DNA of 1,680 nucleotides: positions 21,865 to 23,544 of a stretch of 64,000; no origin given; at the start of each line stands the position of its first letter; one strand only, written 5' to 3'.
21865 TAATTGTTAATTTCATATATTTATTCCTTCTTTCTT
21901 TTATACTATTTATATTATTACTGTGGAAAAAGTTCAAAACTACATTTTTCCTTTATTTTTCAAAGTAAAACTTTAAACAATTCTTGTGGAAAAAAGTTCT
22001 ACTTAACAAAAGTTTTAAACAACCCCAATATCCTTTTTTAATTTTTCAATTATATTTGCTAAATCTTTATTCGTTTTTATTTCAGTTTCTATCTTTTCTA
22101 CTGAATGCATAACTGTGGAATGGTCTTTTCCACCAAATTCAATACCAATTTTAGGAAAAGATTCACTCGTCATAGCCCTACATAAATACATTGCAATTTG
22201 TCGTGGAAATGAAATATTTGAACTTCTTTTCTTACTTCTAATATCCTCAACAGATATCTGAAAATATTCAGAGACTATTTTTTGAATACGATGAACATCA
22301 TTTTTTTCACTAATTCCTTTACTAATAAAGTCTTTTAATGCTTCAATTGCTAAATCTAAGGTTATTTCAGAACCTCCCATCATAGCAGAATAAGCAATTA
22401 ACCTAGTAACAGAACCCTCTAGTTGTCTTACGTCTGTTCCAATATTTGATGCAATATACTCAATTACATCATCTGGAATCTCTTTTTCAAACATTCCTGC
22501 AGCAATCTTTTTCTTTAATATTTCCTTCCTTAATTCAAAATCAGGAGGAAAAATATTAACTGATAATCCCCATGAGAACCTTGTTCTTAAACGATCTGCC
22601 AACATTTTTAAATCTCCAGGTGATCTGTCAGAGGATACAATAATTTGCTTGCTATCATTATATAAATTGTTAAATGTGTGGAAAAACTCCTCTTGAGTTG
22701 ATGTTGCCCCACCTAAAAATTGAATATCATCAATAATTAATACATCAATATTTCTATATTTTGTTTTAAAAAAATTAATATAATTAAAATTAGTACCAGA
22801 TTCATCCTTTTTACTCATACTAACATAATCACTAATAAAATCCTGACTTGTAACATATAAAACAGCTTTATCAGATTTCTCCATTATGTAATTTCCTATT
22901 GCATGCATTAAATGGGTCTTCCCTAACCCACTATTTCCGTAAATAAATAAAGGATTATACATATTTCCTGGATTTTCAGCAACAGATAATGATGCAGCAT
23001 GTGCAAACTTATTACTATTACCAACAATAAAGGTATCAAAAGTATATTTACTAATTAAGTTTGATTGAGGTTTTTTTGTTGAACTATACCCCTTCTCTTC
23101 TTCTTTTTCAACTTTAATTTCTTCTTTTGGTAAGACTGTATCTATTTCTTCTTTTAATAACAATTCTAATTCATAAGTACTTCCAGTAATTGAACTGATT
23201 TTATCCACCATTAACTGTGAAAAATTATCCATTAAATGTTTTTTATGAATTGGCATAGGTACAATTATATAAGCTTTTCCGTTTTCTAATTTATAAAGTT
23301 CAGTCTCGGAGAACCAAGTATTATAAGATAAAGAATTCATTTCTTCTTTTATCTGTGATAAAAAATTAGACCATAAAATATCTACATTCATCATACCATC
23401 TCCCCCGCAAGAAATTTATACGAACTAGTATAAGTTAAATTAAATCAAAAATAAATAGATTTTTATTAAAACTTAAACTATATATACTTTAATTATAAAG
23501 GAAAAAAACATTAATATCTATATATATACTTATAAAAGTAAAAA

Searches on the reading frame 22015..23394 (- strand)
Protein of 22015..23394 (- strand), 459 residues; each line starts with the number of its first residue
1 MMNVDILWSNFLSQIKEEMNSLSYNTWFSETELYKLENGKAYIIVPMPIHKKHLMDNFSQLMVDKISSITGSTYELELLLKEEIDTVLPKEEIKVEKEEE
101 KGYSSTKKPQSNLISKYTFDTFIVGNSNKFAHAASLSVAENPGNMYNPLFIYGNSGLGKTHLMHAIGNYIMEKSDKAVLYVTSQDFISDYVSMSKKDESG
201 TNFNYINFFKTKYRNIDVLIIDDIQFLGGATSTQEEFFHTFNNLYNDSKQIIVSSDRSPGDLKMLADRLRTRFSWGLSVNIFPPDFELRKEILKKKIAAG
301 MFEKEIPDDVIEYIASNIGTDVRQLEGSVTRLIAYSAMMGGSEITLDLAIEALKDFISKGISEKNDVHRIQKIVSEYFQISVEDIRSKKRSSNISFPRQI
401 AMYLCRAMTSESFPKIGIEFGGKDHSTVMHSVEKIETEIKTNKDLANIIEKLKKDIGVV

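Call 10: search_protein_families(library=ncbifam, proteins=[window:22015-23394:-])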
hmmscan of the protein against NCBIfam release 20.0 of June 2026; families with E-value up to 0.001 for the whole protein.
window:22015-23394:- (459 aa): 19 families
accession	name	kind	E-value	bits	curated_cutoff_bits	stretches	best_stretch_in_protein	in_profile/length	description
TIGR00362.1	DnaA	equivalog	5.1e-155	516.8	343.9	1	8-456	1-437/437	chromosomal replication initiator protein DnaA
NF001154.0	PRK00149.3-3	equivalog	1.5e-104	350.5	410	1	9-456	12-458/462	chromosomal replication initiator protein DnaA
NF009087.0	PRK12422.1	equivalog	7.2e-69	233.1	657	1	110-455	101-442/455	chromosomal replication initiator protein DnaA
TIGR03420.1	DnaA_homol_Hda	equivalog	6.8e-28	97.7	194.8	1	115-349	10-221/226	DnaA regulatory inactivator Hda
NF005304.0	PRK06835.1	equivalog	2e-16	60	215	1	141-269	178-301/330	ATP-binding protein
NF005992.0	PRK08116.1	subfamily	3.8e-14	52.5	189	1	93-297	58-260/269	hypothetical protein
NF005982.0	PRK08084.1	equivalog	4e-14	52.7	268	1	117-333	19-214/235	DnaA inactivator Hda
NF038214.1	IS21_help_AAA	equivalog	1.1e-13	51.4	200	1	147-257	91-192/232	IS21-like element helper ATPase IstB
NF005378.0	PRK06921.1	subfamily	5.2e-11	42.1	207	1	146-272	117-239/266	hypothetical protein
NF006616.1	PRK09183.1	subfamily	1.5e-08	34.3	300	1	65-254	22-201/253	IS21-like element helper ATPase IstB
NF005931.1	PRK07952.1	equivalog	1.8e-08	34.2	357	1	52-225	5-173/246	replicative helicase loader DnaC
NF009043.0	PRK12377.1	subfamily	5.8e-08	32.6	389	1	112-226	66-174/248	ATP-binding protein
NF006505.0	PRK08939.1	equivalog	9.9e-07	28.3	228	1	131-224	141-226/306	primosomal protein DnaI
NF006571.0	PRK09087.1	equivalog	5.3e-06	26.3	297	0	220-355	93-222/228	DnaA regulatory inactivator HdaA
NF005206.0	PRK06672.1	equivalog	6.8e-05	22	416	1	5-125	2-117/341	hypothetical protein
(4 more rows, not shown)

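Call 50: search_protein_families(library=pfam, proteins=[window:22015-23394:-], max_evalue=0.001)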
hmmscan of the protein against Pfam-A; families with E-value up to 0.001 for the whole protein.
window:22015-23394:- (459 aa): 10 families
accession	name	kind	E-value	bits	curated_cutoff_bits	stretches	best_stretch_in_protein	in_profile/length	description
PF00308.24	Bac_DnaA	-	7.6e-64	215.2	23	1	115-279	3-161/162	Bacterial DnaA ATPAse domain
PF08299.17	Bac_DnaA_C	-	4.6e-32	110.3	31.5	1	368-435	2-69/69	Bacterial dnaA protein helix-turn-helix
PF01695.23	IstB_IS21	-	1e-10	42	24.1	1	62-257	11-194/238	IstB-like ATP binding protein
PF11638.13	DnaA_N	-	1.8e-07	31.2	24.6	1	7-61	3-58/65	DnaA N-terminal domain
PF01637.24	ATPase_2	-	2.2e-06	28.1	33.2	1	144-189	18-64/225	ATPase domain predominantly from Archaea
PF00004.35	AAA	-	1.2e-05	26.1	21.2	1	150-247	2-98/131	ATPase family associated with various cellular activities (AAA)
PF13401.12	AAA_22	-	3.3e-05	24.6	27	0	149-250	8-115/130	AAA domain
PF13173.12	AAA_14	-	6.5e-05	23.4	27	1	148-286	4-125/129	AAA domain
PF13479.12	AAA_24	-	0.00056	20.3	27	0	149-225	5-74/195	AAA domain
PF00910.28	RNA_helicase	-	0.00088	20.2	21.5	0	150-225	2-59/105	RNA helicase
